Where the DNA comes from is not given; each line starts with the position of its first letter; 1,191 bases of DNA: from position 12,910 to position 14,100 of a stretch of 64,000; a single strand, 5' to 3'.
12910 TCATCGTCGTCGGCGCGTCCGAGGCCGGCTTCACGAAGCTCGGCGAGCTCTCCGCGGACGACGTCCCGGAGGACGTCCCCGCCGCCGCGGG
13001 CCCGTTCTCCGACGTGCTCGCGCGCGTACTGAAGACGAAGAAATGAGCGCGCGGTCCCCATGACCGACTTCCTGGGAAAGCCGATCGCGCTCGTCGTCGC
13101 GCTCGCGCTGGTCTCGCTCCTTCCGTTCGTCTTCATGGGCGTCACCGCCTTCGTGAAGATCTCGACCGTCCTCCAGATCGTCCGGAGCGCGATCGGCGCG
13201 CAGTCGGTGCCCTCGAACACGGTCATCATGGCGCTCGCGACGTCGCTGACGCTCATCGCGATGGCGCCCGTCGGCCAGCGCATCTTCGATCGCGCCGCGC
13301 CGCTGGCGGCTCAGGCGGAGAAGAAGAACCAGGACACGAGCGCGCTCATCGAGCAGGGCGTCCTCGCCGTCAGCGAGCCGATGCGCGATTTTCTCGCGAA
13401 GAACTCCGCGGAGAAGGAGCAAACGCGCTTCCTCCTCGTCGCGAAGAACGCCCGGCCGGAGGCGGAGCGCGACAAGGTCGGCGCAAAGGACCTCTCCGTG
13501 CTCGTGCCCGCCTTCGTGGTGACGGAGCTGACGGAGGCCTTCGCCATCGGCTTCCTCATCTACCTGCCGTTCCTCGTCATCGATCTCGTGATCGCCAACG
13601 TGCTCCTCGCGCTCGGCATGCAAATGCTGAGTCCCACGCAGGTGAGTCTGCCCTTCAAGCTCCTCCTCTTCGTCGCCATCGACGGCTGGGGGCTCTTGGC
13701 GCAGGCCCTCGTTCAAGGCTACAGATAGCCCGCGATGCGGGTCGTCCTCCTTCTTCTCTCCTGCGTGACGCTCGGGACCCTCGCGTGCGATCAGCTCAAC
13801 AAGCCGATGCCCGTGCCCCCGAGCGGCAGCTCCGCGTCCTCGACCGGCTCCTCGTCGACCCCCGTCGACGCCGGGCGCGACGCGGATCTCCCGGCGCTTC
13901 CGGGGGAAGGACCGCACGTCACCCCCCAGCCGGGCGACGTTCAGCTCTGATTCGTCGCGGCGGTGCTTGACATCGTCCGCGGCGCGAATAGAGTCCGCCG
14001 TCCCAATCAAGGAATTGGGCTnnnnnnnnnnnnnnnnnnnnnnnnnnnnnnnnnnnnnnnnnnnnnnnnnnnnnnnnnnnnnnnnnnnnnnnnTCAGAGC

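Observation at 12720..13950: Orphan FliO-FliP export-gate pair without other flagellar or T3SS core genes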

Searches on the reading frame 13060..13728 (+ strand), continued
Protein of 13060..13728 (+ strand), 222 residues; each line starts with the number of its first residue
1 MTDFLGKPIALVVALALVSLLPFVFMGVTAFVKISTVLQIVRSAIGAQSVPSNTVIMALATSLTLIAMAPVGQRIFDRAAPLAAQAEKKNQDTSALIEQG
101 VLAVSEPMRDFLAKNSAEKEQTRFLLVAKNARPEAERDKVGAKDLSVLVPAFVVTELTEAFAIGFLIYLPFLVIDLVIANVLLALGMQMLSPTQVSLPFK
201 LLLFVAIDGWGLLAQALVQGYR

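Call 55: search_solved_structures(query=window:13060-13728:+, max_evalue=0.001, show_alignments=3)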
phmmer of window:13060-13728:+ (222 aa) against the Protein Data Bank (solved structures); distinct sequences matched with E-value up to 0.001: 8.
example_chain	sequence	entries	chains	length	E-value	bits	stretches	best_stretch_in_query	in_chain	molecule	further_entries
6pem_0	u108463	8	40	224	8.3e-39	136.7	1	5-221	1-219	Surface presentation of antigens protein SpaP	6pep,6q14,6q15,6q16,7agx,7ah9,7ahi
6r6b_A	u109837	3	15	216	1.7e-38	135.7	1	9-221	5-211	Surface presentation of antigens protein SpaP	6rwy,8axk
6s3r_A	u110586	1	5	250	6.2e-38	133.9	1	11-218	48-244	Flagellar biosynthetic protein FliP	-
8z5s_1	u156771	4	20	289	6.8e-38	133.7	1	11-218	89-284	Flagellar biosynthetic protein FliP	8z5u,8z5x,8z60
6s3l_A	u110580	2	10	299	8e-38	133.5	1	12-218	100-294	Flagellar biosynthetic protein FliP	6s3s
6f2d_A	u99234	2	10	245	5e-36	127.6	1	12-221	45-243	Flagellar biosynthetic protein FliP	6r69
36hu_A1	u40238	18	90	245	6.3e-36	127.3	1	12-221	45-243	Flagellar biosynthetic protein FliP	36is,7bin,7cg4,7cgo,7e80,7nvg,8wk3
12du_F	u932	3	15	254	9.2e-34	120.3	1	9-221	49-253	Flagellar biosynthetic protein FliP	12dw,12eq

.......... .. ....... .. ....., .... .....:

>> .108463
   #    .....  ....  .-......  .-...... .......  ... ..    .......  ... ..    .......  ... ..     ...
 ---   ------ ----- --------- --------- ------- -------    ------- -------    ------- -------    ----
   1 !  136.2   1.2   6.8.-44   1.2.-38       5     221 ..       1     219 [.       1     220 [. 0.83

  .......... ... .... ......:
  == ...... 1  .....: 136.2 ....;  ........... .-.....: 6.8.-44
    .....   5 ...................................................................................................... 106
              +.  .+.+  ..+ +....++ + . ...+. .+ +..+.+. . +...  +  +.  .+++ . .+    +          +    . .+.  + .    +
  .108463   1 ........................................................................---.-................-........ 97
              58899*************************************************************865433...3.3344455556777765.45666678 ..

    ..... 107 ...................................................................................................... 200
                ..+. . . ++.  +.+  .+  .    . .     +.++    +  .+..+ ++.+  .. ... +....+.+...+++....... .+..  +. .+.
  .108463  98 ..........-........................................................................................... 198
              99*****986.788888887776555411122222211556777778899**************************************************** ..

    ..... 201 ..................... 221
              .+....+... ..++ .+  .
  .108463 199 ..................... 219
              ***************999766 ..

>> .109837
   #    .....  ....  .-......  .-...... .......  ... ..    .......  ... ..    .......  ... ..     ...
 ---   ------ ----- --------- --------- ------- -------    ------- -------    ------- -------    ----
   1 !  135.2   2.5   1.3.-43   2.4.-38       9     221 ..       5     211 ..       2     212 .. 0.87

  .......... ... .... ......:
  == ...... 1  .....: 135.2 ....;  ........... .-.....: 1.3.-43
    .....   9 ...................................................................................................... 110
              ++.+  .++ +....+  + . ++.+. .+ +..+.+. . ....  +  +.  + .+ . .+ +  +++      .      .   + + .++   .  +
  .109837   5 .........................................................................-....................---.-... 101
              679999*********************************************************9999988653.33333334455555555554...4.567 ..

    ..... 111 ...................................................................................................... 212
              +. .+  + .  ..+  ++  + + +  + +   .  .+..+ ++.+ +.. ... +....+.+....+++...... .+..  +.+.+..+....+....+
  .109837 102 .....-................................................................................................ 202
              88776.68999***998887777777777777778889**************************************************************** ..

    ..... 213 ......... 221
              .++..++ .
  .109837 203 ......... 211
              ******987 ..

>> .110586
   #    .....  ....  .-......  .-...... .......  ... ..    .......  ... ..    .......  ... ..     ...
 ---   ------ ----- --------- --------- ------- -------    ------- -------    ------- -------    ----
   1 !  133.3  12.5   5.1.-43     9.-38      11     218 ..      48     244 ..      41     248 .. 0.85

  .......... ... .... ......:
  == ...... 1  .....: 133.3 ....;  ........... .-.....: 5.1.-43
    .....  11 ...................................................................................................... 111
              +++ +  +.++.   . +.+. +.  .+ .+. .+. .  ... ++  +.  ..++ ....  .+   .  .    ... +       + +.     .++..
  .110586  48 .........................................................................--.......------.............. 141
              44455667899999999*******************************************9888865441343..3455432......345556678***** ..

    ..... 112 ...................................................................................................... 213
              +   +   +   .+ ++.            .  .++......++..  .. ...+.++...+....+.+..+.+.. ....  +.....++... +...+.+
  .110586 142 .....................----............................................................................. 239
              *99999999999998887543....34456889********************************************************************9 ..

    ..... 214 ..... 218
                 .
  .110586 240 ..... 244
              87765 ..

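Call 74: find_encoding_contigs(protein=P0327, flank=6000, max_places=3)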
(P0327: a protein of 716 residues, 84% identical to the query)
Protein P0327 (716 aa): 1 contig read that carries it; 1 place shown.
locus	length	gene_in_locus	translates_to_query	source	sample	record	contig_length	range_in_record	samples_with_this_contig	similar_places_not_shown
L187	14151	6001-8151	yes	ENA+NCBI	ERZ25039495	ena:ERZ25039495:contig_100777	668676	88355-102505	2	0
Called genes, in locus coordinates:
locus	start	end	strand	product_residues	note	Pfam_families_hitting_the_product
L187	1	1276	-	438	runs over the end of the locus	PF14362:DUF4407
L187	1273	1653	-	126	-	-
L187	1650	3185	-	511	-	-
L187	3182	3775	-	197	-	PF01613:Flavin_Reduct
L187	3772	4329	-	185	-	PF01765:RRF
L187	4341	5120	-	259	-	PF00696:AA_kinase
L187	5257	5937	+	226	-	PF01726:LexA_DNA_bind, PF12802:MarR_2 (weak), PF00717:Peptidase_S24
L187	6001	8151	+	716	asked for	PF00771:FHIPEP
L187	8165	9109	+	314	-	PF01370:Epimerase, PF02719:Polysacc_synt_2 (faint), PF04321:RmlD_sub_bind, PF16363:GDP_Man_Dehyd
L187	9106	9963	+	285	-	PF01061:ABC2_membrane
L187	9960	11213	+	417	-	PF00005:ABC_tran, PF13304:AAA_21 (faint), PF14524:Wzt_C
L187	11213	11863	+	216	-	-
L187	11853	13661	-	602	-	PF13649:Methyltransf_25 (faint), PF13524:Glyco_trans_1_2, PF08241:Methyltransf_11 (weak)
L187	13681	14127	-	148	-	PF00534:Glycos_transf_1, PF13692:Glyco_trans_1_4, PF13524:Glyco_trans_1_2 (weak)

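Call 76: search_protein_families(library=pfam, proteins=[L080:9645-9950:+, L084:9669-9968:+, L080:8069-9640:+, L080:2548-3393:+, L082:4791-6146:+, L088:18455-20008:-, L075:9447-9848:+, L079:9611-10672:+], max_evalue=0.01)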
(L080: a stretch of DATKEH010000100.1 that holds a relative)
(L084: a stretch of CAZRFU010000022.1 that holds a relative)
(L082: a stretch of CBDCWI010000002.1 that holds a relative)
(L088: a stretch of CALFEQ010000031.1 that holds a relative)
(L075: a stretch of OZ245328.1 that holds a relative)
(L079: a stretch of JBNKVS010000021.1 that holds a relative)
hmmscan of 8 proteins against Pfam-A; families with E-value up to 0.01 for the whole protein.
L080:9645-9950:+ (101 aa): 1 family
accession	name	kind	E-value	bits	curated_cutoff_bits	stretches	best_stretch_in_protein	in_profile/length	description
PF04347.18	FliO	-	1.1e-11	45.1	22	1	37-95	14-72/91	Flagellar biosynthesis protein, FliO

L084:9669-9968:+ (99 aa): 1 family
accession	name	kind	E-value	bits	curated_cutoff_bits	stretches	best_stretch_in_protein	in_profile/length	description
PF04347.18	FliO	-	3.8e-08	33.8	22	1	36-96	15-75/91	Flagellar biosynthesis protein, FliO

L080:8069-9640:+ (523 aa): 3 families
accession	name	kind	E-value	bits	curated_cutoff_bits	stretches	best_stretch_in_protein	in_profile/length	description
PF00498.31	FHA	-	5.9e-19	68.7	20.7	1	100-165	1-66/67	FHA domain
PF01052.25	FliMN_C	-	4.9e-14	52.4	23.8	1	452-518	10-72/73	Type III flagellar switch regulator (C-ring) FliN C-term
PF16697.10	Yop-YscD_cpl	-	6.7e-10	39.5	33.2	1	94-169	13-87/94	Inner membrane component of T3SS, cytoplasmic domain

L080:2548-3393:+ (281 aa): 1 family
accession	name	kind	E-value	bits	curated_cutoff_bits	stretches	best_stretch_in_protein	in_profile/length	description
PF01514.23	YscJ_FliF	-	2.4e-24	86.6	24.4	1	28-193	10-170/179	Secretory protein of YscJ/FliF family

L082:4791-6146:+ (451 aa): 4 families
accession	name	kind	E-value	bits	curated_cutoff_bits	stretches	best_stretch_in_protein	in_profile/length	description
PF00006.31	ATP-synt_ab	-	5e-88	294.7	29.5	1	158-367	1-213/213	ATP synthase alpha/beta family, nucleotide-binding domain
PF18269.6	T3SS_ATPase_C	-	3.5e-25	88.1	22.7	1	375-445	2-72/72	T3SS EscN ATPase C-terminal domain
PF02874.29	ATP-synt_ab_N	-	2.7e-10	41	20.9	1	30-99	1-69/69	ATP synthase alpha/beta family, beta-barrel domain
PF00005.33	ABC_tran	-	0.0045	18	25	1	166-202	6-42/137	ABC transporter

L088:18455-20008:- (518 aa): 4 families
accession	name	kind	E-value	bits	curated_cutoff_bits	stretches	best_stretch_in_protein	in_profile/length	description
PF00006.31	ATP-synt_ab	-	1.2e-70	237.9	29.5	1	161-374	1-213/213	ATP synthase alpha/beta family, nucleotide-binding domain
PF00306.32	ATP-synt_ab_C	-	1e-18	68.3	27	1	381-504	1-123/126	ATP synthase alpha/beta chain, C terminal domain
PF02874.29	ATP-synt_ab_N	-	3e-06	28.1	20.9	1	37-104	2-69/69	ATP synthase alpha/beta family, beta-barrel domain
PF13401.12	AAA_22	-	0.00015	22.6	27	1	178-226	9-60/130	AAA domain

L075:9447-9848:+ (133 aa): 1 family
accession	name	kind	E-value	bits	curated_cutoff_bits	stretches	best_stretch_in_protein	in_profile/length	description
PF04347.18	FliO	-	4.4e-12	46.4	22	1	42-117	3-90/91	Flagellar biosynthesis protein, FliO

L079:9611-10672:+ (353 aa): 1 family
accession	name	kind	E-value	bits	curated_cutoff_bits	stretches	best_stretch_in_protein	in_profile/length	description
PF00813.25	FliP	-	3.5e-51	174.3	26.9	1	124-347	2-191/191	FliP family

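Call 83: search_protein_families(library=ncbifam, proteins=[L080:9947-10666:+, L025:10001-10648:+, L075:9845-10633:+, L079:9611-10672:+], max_evalue=1e-20)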
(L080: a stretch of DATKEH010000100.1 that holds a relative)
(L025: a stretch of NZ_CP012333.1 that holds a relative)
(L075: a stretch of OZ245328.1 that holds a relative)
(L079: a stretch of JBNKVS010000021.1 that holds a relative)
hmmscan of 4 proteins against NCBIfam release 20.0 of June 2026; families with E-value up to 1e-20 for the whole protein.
L080:9947-10666:+ (239 aa): 4 families
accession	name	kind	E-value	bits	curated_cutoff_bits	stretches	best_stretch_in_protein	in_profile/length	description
NF009438.0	PRK12797.1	subfamily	5.5e-81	271.4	179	1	18-236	6-216/217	EscR/YscR/HrcR family type III secretion system export apparatus protein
TIGR01102.1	yscR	equivalog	9.4e-74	247.6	208.6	1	24-232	2-202/202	type III secretion system export apparatus subunit SctR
TIGR01103.1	fliP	equivalog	3.7e-59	199.8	217.45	1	27-236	2-197/197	flagellar type III secretion system pore protein FliP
NF009437.0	PRK12796.1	equivalog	6e-59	199.4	263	1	19-237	4-218/223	EscR/YscR/HrcR family type III secretion system export apparatus protein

L025:10001-10648:+ (216 aa): 4 families
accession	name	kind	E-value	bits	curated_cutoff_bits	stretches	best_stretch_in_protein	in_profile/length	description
NF009438.0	PRK12797.1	subfamily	1.3e-73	247.3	179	1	5-216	7-217/217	EscR/YscR/HrcR family type III secretion system export apparatus protein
TIGR01102.1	yscR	equivalog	1.4e-65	220.9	208.6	1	9-211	1-202/202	type III secretion system export apparatus subunit SctR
TIGR01103.1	fliP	equivalog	2.6e-54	184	217.45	1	13-213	2-195/197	flagellar type III secretion system pore protein FliP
NF009437.0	PRK12796.1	equivalog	1.5e-53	181.7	263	1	5-215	4-217/223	EscR/YscR/HrcR family type III secretion system export apparatus protein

L075:9845-10633:+ (262 aa): 4 families
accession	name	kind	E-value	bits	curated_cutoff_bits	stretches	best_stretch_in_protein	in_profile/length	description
NF009438.0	PRK12797.1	subfamily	2.7e-59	200.6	179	1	46-261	8-217/217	EscR/YscR/HrcR family type III secretion system export apparatus protein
TIGR01102.1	yscR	equivalog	1.1e-52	178.8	208.6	1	50-256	2-202/202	type III secretion system export apparatus subunit SctR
TIGR01103.1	fliP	equivalog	1.7e-48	165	217.45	1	54-257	3-194/197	flagellar type III secretion system pore protein FliP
NF009437.0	PRK12796.1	equivalog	2.3e-44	151.7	263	1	47-260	6-217/223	EscR/YscR/HrcR family type III secretion system export apparatus protein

L079:9611-10672:+ (353 aa): 4 families
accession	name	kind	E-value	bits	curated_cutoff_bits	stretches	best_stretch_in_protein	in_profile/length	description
NF009438.0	PRK12797.1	subfamily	1.2e-57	195.1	179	2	274-352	139-217/217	EscR/YscR/HrcR family type III secretion system export apparatus protein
TIGR01102.1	yscR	equivalog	1.6e-48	165.2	208.6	1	123-347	4-202/202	type III secretion system export apparatus subunit SctR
TIGR01103.1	fliP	equivalog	8.8e-44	149.6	217.45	1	266-349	112-195/197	flagellar type III secretion system pore protein FliP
NF009437.0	PRK12796.1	equivalog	1.2e-34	119.9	263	1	277-351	143-217/223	EscR/YscR/HrcR family type III secretion system export apparatus protein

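Call 93: find_encoding_contigs(protein=P0359, flank=6000, max_places=3)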
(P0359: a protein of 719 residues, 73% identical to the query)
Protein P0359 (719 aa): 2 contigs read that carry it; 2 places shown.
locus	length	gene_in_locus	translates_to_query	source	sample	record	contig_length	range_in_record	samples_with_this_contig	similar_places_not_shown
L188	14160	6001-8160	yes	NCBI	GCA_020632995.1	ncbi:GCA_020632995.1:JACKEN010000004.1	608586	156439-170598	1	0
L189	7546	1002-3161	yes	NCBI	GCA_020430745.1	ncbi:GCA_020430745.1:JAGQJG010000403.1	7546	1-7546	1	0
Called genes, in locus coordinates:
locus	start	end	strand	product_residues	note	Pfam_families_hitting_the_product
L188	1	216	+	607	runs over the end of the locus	-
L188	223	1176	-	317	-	-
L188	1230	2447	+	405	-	PF01312:Bac_export_2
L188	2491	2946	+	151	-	-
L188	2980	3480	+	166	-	PF13174:TPR_6 (faint), PF13428:TPR_14 (faint), PF13432:TPR_16 (faint), PF14559:TPR_19 (faint), PF13181:TPR_8 (faint), PF13374:TPR_10 (faint), PF13424:TPR_12 (faint), PF13371:TPR_9 (weak), +4 more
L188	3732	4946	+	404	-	-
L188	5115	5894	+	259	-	PF13431:TPR_17 (faint), PF07719:TPR_2 (faint), PF13181:TPR_8 (faint), PF13428:TPR_14 (faint), PF13432:TPR_16 (faint), PF00515:TPR_1 (faint), PF13371:TPR_9, PF13414:TPR_11 (weak), +1 more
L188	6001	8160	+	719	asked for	PF00771:FHIPEP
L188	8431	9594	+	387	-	PF00089:Trypsin (faint)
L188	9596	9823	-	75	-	-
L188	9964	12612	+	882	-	PF01411:tRNA-synt_2c, PF07973:tRNA_SAD, PF02272:DHHA1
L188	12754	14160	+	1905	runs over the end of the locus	PF07238:PilZ (weak), PF00012:HSP70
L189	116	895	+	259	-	PF13431:TPR_17 (faint), PF07719:TPR_2 (faint), PF13181:TPR_8 (faint), PF13428:TPR_14 (faint), PF13432:TPR_16 (faint), PF00515:TPR_1 (faint), PF13371:TPR_9, PF13414:TPR_11 (weak), +1 more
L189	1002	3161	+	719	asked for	PF00771:FHIPEP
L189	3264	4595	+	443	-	PF00089:Trypsin (faint)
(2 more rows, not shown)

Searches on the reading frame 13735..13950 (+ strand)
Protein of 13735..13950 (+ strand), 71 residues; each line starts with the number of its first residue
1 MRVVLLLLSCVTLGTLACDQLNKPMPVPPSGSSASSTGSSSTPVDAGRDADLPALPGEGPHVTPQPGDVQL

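Call 3: search_protein_families(library=pfam, proteins=[window:13735-13950:+], max_evalue=0.1)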
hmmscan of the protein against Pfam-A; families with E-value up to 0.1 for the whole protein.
window:13735-13950:+ (71 aa): 1 family
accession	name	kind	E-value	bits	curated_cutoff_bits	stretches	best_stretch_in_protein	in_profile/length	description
PF12403.13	Pax2_C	-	0.029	14.8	28.1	1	31-64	11-44/113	Paired-box protein 2 C terminal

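Call 4: search_protein_families(library=ncbifam, proteins=[window:13735-13950:+], max_evalue=0.1)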
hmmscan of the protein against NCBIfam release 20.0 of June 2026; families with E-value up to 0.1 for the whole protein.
window:13735-13950:+ (71 aa): 0 families
